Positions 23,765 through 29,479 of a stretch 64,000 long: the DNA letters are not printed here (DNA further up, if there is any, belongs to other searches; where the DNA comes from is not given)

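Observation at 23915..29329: Tandem RTX adhesin genes sharing a ~1 kb near-identical 3' module (possible gene-conversion cassette)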

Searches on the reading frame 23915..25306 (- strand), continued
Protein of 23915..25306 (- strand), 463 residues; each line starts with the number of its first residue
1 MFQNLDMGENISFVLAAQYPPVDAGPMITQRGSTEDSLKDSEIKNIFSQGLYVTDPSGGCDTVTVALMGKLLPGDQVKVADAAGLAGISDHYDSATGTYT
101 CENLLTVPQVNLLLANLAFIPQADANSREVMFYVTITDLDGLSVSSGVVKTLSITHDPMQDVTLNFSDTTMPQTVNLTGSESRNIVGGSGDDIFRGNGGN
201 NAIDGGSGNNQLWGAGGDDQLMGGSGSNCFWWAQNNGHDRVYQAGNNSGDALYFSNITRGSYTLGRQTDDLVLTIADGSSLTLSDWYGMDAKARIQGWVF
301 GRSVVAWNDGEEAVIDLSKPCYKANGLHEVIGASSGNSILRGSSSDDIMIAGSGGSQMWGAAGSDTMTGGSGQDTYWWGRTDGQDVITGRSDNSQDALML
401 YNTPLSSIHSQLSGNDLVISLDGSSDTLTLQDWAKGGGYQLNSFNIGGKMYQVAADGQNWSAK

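Call 57: fold_search(model_id=the predicted structure, library=pdb)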
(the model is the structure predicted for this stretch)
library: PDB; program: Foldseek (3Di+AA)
matches with E <= 10: 1511; with E <= 0.001: 22
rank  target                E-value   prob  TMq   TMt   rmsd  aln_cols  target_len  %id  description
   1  6sus                  7.3e-09  1.00  0.28  0.47  12.2       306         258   23  Crystal structure of RTX domain blocks IV and V of adenylate cyclase toxin from Bordetella pertussis (released 2020-09-16)
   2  7rah_E                1.0e-07  1.00  0.23  0.28  14.5       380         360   16  Adenylate cyclase toxin RTX domain fragment bound to M1H5 Fab and M2B10 Fab (released 2021-09-15)
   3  2zvd_A                1.4e-07  1.00  0.19  0.15  15.9       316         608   17  Crystal structure of Pseudomonas sp. MIS38 lipase in an open conformation (released 2009-11-10)
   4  2zj6                  1.6e-07  1.00  0.16  0.13  16.9       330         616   18  Crystal structure of D337A mutant of Pseudomonas sp. MIS38 lipase (released 2008-12-02)
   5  2zj7                  2.9e-07  1.00  0.19  0.15  15.8       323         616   18  Crystal structure of D157A mutant of Pseudomonas sp. MIS38 lipase (released 2008-12-02)
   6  2z8z                  6.0e-07  1.00  0.15  0.12  17.3       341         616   18  Crystal structure of a platinum-bound S445C mutant of Pseudomonas sp. MIS38 lipase (released 2007-10-30)
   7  3a6z_A                8.4e-07  1.00  0.20  0.15  16.7       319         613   17  Crystal structure of Pseudomonas sp. MIS38 lipase (PML) in the open conformation following dialysis against Ca-free bu (released 2010-05-26)
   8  2z8x                  9.7e-07  1.00  0.15  0.12  17.3       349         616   17  Crystal structure of extracellular lipase from Pseudomonas sp. MIS38 (released 2007-10-30)
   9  9p6c_A                2.7e-06  1.00  0.27  0.77   2.1       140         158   28  RTX domain block V of adenylate cyclase toxin with mutations D1533N, A1542N, D1560N, S1569N, D1587N, H1598N, H1608N (released 2025-12-24)
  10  9p0d                  2.8e-06  1.00  0.29  0.81   2.1       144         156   26  Crystal structure of Sr2+-bound RTX domain block V of adenylate cyclase toxin from Bordetella pertussis (released 2026-01-07)
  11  9p0c_A                3.0e-06  1.00  0.29  0.75   2.3       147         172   26  Crystal structure of Ca2+-bound RTX domain block V of adenylate cyclase toxin from Bordetella pertussis (released 2026-01-07)
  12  5cvw                  4.4e-06  1.00  0.25  0.74   6.3       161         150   25  CRYSTAL STRUCTURE OF RTX DOMAIN BLOCK V OF ADENYLATE CYCLASE TOXIN FROM BORDETELLA PERTUSSIS (released 2015-09-09)
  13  2qua                  6.1e-06  1.00  0.16  0.12  17.3       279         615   17  Crystal structure of LipA from Serratia marcescens (released 2007-08-28)
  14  9p6c_B                1.5e-05  1.00  0.27  0.79   2.2       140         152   28  RTX domain block V of adenylate cyclase toxin with mutations D1533N, A1542N, D1560N, S1569N, D1587N, H1598N, H1608N (released 2025-12-24)
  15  9p0c_B                1.5e-05  1.00  0.27  0.71   2.9       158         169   24  Crystal structure of Ca2+-bound RTX domain block V of adenylate cyclase toxin from Bordetella pertussis (released 2026-01-07)
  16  5cxl_A                2.1e-05  1.00  0.27  0.82   2.1       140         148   28  CRYSTAL STRUCTURE OF RTX DOMAIN BLOCK V OF ADENYLATE CYCLASE TOXIN FROM BORDETELLA PERTUSSIS (released 2015-09-02)
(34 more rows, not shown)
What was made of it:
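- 24842..25228 (-): The single beta-sandwich (Ig-like) passenger domain of S (aa 27-155). It is most similar to repeat 4 of L. Foldseek gives weak matches to cohesin-like and PrgB Ig-like domains (call 57).
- On RTX proteins (type I secretion substrates): Foldseek matches to CyaA block V with TM 0.75-0.82 and rmsd 2.1 A, and to blocks IV-V with E 7e-9 (call 57).
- Foldseek matches to 6sus (blocks IV-V) and to 5cxl and 9p0d (TM about 0.8) (call 57).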

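Call 80: list_cluster_members(proteins=[L003:380-1666:+, L003:7407-7877:+, L004:12295-12984:+, P0002, P0003])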
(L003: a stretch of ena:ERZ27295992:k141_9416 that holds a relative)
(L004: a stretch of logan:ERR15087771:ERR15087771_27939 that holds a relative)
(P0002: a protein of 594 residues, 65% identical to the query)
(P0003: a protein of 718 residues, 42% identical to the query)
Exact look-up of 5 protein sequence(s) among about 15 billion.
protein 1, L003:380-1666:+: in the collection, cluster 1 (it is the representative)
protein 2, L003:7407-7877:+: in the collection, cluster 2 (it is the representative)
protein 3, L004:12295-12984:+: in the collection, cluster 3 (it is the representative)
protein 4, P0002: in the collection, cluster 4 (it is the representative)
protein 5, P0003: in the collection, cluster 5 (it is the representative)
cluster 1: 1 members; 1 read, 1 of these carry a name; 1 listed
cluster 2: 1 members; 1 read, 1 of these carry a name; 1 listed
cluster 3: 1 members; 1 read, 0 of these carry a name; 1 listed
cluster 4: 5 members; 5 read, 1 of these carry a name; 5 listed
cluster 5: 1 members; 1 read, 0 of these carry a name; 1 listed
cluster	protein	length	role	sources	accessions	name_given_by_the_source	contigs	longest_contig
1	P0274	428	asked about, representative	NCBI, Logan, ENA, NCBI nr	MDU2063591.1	MAG: phosphopyruvate hydratase [Sporomusaceae bacterium] | phosphopyruvate hydratase [Sporomusaceae bacterium]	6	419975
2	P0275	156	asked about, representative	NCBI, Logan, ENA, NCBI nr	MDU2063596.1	MAG: SsrA-binding protein SmpB [Sporomusaceae bacterium] | SsrA-binding protein SmpB [Sporomusaceae bacterium]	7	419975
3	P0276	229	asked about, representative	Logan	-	-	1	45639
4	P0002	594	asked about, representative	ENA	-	-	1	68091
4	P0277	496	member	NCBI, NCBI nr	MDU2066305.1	MAG: calcium-binding protein, partial [Sporomusaceae bacterium] | calcium-binding protein [Sporomusaceae bacterium]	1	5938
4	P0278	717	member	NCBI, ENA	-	-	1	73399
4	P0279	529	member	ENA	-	-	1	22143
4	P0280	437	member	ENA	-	-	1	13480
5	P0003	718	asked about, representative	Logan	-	-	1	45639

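Call 83: find_encoding_contigs(protein=P0278, flank=10000, max_places=4)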
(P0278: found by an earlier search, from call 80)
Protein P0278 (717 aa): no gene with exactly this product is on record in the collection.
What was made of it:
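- Tried and rejected: The look-up of the 717-aa P0002 variant found no record (call 83).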

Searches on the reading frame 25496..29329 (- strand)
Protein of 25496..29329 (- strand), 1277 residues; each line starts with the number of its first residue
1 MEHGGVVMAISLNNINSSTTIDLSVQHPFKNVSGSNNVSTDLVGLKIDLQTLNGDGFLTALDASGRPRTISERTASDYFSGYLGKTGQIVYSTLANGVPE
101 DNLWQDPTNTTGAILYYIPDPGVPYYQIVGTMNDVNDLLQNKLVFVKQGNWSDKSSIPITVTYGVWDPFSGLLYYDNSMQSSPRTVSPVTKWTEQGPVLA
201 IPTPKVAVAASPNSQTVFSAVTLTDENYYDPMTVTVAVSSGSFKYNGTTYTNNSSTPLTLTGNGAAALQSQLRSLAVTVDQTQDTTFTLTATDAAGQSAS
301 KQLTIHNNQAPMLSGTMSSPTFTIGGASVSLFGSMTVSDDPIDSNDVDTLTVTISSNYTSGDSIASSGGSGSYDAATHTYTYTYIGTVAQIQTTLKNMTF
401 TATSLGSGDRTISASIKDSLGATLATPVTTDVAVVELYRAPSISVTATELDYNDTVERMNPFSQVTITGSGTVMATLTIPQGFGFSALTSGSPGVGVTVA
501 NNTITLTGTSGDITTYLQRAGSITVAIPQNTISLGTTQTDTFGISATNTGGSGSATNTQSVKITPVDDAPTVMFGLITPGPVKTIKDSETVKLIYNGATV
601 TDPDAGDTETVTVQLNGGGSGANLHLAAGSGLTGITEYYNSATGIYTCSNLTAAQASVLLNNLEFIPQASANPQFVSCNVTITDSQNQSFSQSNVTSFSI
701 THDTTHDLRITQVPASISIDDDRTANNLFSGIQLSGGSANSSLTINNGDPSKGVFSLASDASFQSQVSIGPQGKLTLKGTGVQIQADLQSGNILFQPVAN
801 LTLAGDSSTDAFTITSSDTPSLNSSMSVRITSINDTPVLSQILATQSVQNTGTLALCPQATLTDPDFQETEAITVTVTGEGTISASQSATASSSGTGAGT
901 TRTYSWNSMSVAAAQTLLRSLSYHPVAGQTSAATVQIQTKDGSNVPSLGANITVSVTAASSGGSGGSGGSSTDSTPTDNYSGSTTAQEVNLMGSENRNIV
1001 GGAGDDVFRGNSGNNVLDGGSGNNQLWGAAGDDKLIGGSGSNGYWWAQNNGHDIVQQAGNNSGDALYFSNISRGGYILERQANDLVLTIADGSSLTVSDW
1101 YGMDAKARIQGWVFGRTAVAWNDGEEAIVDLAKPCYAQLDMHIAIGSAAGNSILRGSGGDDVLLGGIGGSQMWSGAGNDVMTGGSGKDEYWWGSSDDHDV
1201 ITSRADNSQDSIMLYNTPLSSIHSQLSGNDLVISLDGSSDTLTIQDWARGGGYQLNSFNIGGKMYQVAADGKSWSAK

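Call 7: search_protein_families(library=pfam, proteins=[window:25496-29329:-], max_evalue=0.01)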
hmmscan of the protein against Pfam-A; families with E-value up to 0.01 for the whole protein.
window:25496-29329:- (1277 aa): 2 families
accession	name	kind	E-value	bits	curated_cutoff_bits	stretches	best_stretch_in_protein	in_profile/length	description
PF00353.25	HemolysinCabind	-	1.3e-11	44.7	23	3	1010-1042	2-34/36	RTX calcium-binding nonapeptide repeat (4 copies)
PF06594.17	HCBP_related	-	6.6e-08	32.8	21.4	1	1230-1258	1-30/42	Haemolysin-type calcium binding protein related domain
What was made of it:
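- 25496..29329 (-): Gene L, the long RTX protein. It is 1277 aa from the first ATG. The probable true start is the ATG at 29308 (1270 aa), preceded by GGAGG at 29316-29320. Pfam HemolysinCabind 44.7 bits and HCBP_related 32.8 bits (call 7).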

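Call 11: search_protein_families(library=ncbifam, proteins=[window:25496-29329:-], max_evalue=0.01)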
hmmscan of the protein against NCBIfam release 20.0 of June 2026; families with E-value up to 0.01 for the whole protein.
window:25496-29329:- (1277 aa): 7 families
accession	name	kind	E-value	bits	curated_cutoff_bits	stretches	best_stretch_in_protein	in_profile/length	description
NF033943.0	RTX_toxin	subfamily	3.2e-24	85.2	1000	2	975-1104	738-860/930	RTX family hemolysin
NF035945.1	Zn_serralysin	subfamily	3.9e-12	46.1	500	2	997-1049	320-372/462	serralysin family metalloprotease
NF053766.1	ZapA_metallo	exception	5.5e-11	42.2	940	2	997-1051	331-385/483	ZapA family metalloprotease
NF046115.1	Ca_rpt_SMc04171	equivalog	6.5e-11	42.1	625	2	965-1072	416-521/574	SMc04171 family calcium-binding repeat protein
NF033203.1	entero_EhxA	exception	1.6e-10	39.8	2000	2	965-1093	761-879/997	enterohemolysin EhxA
NF050046.1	PueAB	exception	5.6e-08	31.6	670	1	998-1239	371-597/616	polyurethane esterase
NF033677.1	biofilm_BapA_N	domain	0.0014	18.4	35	0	1079-1101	41-63/64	BapA prefix-like domain-containing protein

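Call 78: find_homologous_proteins(query=window:25496-29308:-, max_evalue=1e-20)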
Query window:25496-29308:- (1270 aa): 2 proteins with E <= 1e-20 among 8000 candidates.
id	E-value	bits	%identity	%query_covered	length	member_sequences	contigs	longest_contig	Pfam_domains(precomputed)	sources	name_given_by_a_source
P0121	0.0e+0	2741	100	100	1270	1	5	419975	PF06594.18,PF00353.26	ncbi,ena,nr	ncbi:MAG: calcium-binding protein [Sporomusaceae bacterium]|nr:calcium-binding protein [Sporomusacea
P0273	2.4e-32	130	29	17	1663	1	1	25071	PF00353.26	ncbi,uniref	ncbi:MAG: hypothetical protein ACTHJR_15200 [Sphingomonas sp.]|uniref:hypothetical protein n=1 Tax=S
